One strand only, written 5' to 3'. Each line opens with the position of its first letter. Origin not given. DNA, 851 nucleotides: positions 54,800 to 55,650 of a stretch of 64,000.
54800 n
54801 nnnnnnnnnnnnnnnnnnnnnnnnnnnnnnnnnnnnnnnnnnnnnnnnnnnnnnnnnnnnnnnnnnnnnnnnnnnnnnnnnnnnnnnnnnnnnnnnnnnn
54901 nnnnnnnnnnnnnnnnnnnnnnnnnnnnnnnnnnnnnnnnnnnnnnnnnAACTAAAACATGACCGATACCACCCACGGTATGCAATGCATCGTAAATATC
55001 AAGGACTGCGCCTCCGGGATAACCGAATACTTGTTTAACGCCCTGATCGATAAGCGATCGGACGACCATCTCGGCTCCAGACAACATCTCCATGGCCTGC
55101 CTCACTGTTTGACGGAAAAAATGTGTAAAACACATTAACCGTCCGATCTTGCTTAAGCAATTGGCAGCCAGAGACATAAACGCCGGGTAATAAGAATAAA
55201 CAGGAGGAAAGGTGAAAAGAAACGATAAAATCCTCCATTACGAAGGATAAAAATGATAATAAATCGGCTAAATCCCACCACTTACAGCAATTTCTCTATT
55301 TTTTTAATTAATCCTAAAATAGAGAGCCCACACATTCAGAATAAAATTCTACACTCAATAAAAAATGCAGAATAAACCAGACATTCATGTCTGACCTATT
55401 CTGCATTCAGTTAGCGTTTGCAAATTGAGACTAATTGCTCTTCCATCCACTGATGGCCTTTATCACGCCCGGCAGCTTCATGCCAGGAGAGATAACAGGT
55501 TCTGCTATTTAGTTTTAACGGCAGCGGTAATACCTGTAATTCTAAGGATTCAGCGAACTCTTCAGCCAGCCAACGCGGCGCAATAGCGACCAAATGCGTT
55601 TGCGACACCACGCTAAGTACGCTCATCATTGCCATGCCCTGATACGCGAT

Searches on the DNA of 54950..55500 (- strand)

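Call 5: search_dna_similar(query=window:55050-55420:-, collection=ecoli_genomes, mode=near, rows=spread, max_rows=30)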
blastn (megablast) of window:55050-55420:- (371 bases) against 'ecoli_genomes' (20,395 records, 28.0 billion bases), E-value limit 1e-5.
Records with a match: 5400; places in all: 5406; records where one place covers at least 80% of the query: 5392.
Genomes with a match: 5399 of 5426; with a place that covers at least 80% of the query: 5391. Places per genome that has any: lowest 1, median 1, highest 2. On chromosomes: 5402 places; on plasmids: 4.
Best place of each record, by identity: >=99% 348; 95-99% 5031; 90-95% 21.
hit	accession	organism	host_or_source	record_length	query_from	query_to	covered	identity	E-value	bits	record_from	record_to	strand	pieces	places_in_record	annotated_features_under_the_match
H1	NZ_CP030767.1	Escherichia coli strain 2017C-4109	missing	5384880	1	371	100%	100.0%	0e+0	686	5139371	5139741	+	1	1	ilvI: acetolactate synthase 3 large subunit | hypothetical protein | leuO: transcriptional regulator LeuO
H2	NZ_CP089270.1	Escherichia coli O157:H7 strain M1300706002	Homo sapiens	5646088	1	371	100%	100.0%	0e+0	686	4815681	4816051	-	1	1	ilvI: acetolactate synthase 3 large subunit | hypothetical protein | leuO: transcriptional regulator LeuO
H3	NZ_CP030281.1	Escherichia coli strain E308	Broiler chicken farm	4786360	1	371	100%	98.4%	0e+0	652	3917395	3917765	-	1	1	hypothetical protein | ilvI: acetolactate synthase 3 large subunit | leuO: transcriptional regulator LeuO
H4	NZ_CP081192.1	Escherichia coli strain EC1722-1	Homo sapiens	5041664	1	371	100%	98.1%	0e+0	647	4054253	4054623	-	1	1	hypothetical protein | ilvI: acetolactate synthase 3 large subunit | leuO: transcriptional regulator LeuO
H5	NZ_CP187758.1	Escherichia coli strain CUVET24-IPD24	Dog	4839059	1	371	100%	98.1%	0e+0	647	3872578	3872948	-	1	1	hypothetical protein | ilvI: acetolactate synthase 3 large subunit | leuO: transcriptional regulator LeuO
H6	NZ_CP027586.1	Escherichia coli strain 2012EL-2448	Homo sapiens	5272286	1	371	100%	97.6%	3e-179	636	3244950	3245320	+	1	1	hypothetical protein | ilvI: acetolactate synthase 3 large subunit | leuO: transcriptional regulator LeuO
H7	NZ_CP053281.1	Escherichia coli strain SCU-308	Homo sapiens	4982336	1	371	100%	97.6%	3e-179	636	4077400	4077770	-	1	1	hypothetical protein | ilvI: acetolactate synthase 3 large subunit | leuO: transcriptional regulator LeuO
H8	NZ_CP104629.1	Escherichia coli strain AHM21C2872I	In-house environment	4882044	1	371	100%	97.6%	3e-179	636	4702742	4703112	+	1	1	hypothetical protein | ilvI: acetolactate synthase 3 large subunit | leuO: transcriptional regulator LeuO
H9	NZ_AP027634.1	Escherichia coli strain PSJ-22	Homo sapiens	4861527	1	371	100%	97.6%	3e-179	636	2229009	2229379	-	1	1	hypothetical protein | ilvI: acetolactate synthase 3 large subunit | leuO: transcriptional regulator LeuO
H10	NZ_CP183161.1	Escherichia coli strain 605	Homo sapiens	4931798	1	371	100%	97.6%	3e-179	636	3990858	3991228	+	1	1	hypothetical protein | ilvI: acetolactate synthase 3 large subunit | leuO: transcriptional regulator LeuO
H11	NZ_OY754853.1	Escherichia coli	-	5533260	1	371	100%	97.6%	3e-179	636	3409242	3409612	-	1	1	hypothetical protein | ilvI: acetolactate synthase 3 large subunit | leuO: transcriptional regulator LeuO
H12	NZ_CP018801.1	Escherichia coli strain tolC-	laboratory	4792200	1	371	100%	97.3%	1e-177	630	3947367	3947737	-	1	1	protein YabR | ilvI: acetolactate synthase 3 large subunit | leuO: transcriptional regulator LeuO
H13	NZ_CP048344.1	Escherichia coli strain 124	environment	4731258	1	371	100%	97.3%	1e-177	630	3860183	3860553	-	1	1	protein YabR | ilvI: acetolactate synthase 3 large subunit | leuO: transcriptional regulator LeuO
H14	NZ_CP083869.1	Escherichia coli strain NDM6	Homo sapiens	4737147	1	371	100%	97.3%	1e-177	630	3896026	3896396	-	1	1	protein YabR | ilvI: acetolactate synthase 3 large subunit | leuO: transcriptional regulator LeuO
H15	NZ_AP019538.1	Escherichia coli strain THO-008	Homo sapiens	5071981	1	371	100%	97.3%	1e-177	630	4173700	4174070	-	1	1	hypothetical protein | ilvI: acetolactate synthase 3 large subunit | leuO: transcriptional regulator LeuO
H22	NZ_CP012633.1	Escherichia coli strain SF-166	Homo sapiens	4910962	1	371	100%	96.2%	6e-171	608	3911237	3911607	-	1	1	ilvI: acetolactate synthase 3 large subunit | hypothetical protein | leuO: transcriptional regulator LeuO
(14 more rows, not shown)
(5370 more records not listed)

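Call 6: get_annotated_region(hit=H1, flank=300)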
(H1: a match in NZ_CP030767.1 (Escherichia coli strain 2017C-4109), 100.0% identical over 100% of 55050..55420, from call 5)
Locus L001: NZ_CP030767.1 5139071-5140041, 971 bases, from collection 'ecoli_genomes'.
description: Escherichia coli strain 2017C-4109 chromosome, complete genome
organism: Escherichia coli strain 2017C-4109 (NCBI taxid 562)
replicon: chromosome; assembly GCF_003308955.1
host: missing; source: missing; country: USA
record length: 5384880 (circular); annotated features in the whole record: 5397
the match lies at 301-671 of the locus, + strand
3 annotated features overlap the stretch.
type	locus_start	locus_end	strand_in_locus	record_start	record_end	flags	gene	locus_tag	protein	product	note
CDS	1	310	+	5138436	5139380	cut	leuO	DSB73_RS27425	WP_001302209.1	transcriptional regulator LeuO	-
CDS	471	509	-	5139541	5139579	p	-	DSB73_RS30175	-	hypothetical protein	too short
CDS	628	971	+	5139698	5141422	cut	ilvI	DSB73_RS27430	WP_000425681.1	acetolactate synthase 3 large subunit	-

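Call 7: get_annotated_region(hit=H12, flank=300)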
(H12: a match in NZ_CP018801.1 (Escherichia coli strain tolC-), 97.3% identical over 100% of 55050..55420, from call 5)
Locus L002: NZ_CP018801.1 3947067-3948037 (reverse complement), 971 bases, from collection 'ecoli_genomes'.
description: Escherichia coli strain tolC- chromosome, complete genome
organism: Escherichia coli strain tolC- (NCBI taxid 562)
replicon: chromosome; assembly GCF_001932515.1
host: -; source: laboratory; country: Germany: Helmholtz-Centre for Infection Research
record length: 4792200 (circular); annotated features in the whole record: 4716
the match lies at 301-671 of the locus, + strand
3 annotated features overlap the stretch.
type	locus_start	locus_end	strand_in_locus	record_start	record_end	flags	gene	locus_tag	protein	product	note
CDS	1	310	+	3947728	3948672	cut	leuO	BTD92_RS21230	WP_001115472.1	transcriptional regulator LeuO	-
CDS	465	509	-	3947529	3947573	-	-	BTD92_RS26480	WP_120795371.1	protein YabR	-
CDS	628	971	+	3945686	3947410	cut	ilvI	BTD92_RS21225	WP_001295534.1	acetolactate synthase 3 large subunit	-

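Call 8: get_annotated_region(hit=H22, flank=300)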
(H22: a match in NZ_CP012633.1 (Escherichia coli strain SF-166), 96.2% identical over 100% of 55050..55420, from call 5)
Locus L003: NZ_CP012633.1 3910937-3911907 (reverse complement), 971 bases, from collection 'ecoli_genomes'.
description: Escherichia coli strain SF-166 chromosome, complete genome
organism: Escherichia coli strain SF-166 (NCBI taxid 562)
replicon: chromosome; assembly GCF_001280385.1
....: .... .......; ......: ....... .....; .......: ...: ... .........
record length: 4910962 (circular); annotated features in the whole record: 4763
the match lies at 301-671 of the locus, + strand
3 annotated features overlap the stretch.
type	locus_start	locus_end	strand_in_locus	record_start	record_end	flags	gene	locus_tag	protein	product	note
CDS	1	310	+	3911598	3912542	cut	leuO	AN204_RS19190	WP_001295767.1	transcriptional regulator LeuO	-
CDS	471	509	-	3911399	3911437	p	-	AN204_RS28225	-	hypothetical protein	too short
CDS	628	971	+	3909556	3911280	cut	ilvI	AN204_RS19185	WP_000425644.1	acetolactate synthase 3 large subunit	-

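Call 34: search_dna_similar(query=window:55085-55195:-, collection=ecoli_genomes, mode=near, rows=spread, max_rows=25)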
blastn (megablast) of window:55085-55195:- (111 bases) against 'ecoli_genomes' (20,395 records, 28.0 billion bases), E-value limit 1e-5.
Records with a match: 5384; places in all: 5387; records where one place covers at least 80% of the query: 5380.
Genomes with a match: 5383 of 5426; with a place that covers at least 80% of the query: 5380. Places per genome that has any: lowest 1, median 1, highest 2. On chromosomes: 5383 places; on plasmids: 4.
Best place of each record, by identity: >=99% 1936; 95-99% 3438; 90-95% 10.
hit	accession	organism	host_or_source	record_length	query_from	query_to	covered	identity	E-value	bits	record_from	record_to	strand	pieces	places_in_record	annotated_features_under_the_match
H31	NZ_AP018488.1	Escherichia coli O157:H7 strain PV15-279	Homo sapiens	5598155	1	111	100%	100.0%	2e-50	206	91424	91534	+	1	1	ilvI: acetolactate synthase 3 large subunit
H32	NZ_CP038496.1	Escherichia coli O157:H7 strain TT12A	Homo sapiens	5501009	1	111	100%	100.0%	2e-50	206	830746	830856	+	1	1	ilvI: acetolactate synthase 3 large subunit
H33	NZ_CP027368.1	Escherichia coli strain 2014C-3307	Homo sapiens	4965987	1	111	100%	99.1%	1e-48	200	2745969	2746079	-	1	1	ilvI: acetolactate synthase 3 large subunit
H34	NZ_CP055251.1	Escherichia coli strain AH01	chicken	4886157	1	111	100%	99.1%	1e-48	200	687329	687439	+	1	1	ilvI: acetolactate synthase 3 large subunit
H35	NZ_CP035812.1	Escherichia coli strain B7A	Homo sapiens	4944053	1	111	100%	99.1%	1e-48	200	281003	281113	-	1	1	ilvI: acetolactate synthase 3 large subunit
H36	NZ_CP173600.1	Escherichia coli strain 98191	Homo sapiens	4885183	1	111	100%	99.1%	1e-48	200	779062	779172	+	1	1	ilvI: acetolactate synthase 3 large subunit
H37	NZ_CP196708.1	Escherichia coli strain EC77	Bovine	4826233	1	111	100%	99.1%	1e-48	200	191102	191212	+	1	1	ilvI: acetolactate synthase 3 large subunit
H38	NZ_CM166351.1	Escherichia coli strain CH4790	Homo sapiens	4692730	1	111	100%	99.1%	1e-48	200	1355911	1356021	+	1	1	ilvI: acetolactate synthase 3 large subunit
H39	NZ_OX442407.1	Escherichia coli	not provided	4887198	1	111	100%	99.1%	1e-48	200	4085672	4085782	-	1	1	ilvI: acetolactate synthase 3 large subunit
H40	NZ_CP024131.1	Escherichia coli strain 14EC007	clinical patient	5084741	1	111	100%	98.2%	4e-47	195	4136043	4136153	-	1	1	ilvI: acetolactate synthase 3 large subunit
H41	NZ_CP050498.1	Escherichia coli strain RM13322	cattle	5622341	1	111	100%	98.2%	4e-47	195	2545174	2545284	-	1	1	ilvI: acetolactate synthase 3 large subunit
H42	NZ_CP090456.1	Escherichia coli strain B379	Homo sapiens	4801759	1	111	100%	98.2%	4e-47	195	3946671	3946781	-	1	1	ilvI: acetolactate synthase 3 large subunit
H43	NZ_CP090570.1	Escherichia coli strain BY63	wastewater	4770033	1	111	100%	98.2%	4e-47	195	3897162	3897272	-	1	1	ilvI: acetolactate synthase 3 large subunit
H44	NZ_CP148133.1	Escherichia coli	missing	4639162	1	111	100%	98.2%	4e-47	195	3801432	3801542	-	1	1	ilvI: acetolactate synthase 3 large subunit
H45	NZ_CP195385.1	Escherichia coli strain 23AR0922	Homo sapiens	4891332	1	111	100%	98.2%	4e-47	195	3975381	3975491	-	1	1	ilvI: acetolactate synthase 3 large subunit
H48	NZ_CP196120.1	Escherichia coli strain B19695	Homo sapiens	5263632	1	111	100%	97.3%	2e-45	189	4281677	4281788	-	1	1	ilvI: acetolactate synthase 3 large subunit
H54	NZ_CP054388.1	Escherichia coli strain 1517k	Gallus gallus domesticus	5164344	1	111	100%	96.4%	1e-43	183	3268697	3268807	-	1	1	ilvI: acetolactate synthase 3 large subunit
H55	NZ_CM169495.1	Escherichia coli strain EC05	Homo sapiens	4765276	39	111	66%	100.0%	3e-29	135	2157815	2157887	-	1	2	ilvI: acetolactate synthase 3 large subunit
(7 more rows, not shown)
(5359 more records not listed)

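Call 36: get_annotated_region(hit=H48, flank=60)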
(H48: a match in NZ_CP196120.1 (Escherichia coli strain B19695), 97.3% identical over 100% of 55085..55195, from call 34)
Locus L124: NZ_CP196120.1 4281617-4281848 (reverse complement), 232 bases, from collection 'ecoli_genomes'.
description: Escherichia coli strain B19695 chromosome, complete genome
organism: Escherichia coli strain B19695 (NCBI taxid 562)
replicon: chromosome; assembly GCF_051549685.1
host: Homo sapiens; source: missing; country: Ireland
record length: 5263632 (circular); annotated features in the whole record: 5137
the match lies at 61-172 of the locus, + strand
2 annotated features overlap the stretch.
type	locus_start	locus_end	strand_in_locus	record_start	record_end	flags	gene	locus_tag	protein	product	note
CDS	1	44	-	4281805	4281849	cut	-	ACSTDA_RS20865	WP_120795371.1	protein YabR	-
CDS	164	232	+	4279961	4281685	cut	ilvI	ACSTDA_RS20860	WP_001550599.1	acetolactate synthase 3 large subunit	-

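Call 37: get_annotated_region(hit=H54, flank=60)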
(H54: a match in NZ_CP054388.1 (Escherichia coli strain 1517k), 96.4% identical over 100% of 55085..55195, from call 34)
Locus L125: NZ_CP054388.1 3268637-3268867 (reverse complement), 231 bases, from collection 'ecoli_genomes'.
description: Escherichia coli strain 1517k chromosome, complete genome
organism: Escherichia coli strain 1517k (NCBI taxid 562)
replicon: chromosome; assembly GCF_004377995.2
host: Gallus gallus domesticus; source: -; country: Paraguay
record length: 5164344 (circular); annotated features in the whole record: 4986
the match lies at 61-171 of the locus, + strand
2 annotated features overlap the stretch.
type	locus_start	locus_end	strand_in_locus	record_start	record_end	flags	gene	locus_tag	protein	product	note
CDS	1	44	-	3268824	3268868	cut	-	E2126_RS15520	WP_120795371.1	protein YabR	-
CDS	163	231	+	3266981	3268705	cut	ilvI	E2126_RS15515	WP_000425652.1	acetolactate synthase 3 large subunit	-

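Call 38: get_annotated_region(hit=H55, flank=1500)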
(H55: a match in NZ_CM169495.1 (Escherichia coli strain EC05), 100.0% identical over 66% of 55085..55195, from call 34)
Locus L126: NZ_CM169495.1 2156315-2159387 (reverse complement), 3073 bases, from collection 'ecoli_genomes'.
description: Escherichia coli strain EC05 isolate PF_EC05 chromosome, whole genome shotgun sequence
organism: Escherichia coli strain EC05 (NCBI taxid 562)
replicon: chromosome; assembly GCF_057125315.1
host: Homo sapiens; source: Human gut; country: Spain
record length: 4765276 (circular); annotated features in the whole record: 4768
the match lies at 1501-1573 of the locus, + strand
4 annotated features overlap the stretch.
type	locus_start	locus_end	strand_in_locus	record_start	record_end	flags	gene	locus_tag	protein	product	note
CDS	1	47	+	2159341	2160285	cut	leuO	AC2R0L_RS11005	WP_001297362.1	transcriptional regulator LeuO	-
CDS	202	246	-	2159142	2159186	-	-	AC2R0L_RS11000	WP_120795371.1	protein YabR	-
CDS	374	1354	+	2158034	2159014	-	-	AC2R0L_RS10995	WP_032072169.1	IS5-like element ISKpn26 family transposase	-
CDS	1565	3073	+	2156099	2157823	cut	ilvI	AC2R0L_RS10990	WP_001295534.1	acetolactate synthase 3 large subunit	-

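Call 49: search_rna_families(source=window, start=54950, end=55500, threshold=evalue, max_evalue=1)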
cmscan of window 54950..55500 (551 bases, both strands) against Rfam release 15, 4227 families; matches with E-value up to 1: 1.
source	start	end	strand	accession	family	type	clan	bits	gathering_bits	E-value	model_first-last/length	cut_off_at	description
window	55343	55470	-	RF02453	ncr952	Gene; sRNA;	-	19.1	100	0.062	1-143/143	no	Bacillus sRNA ncr952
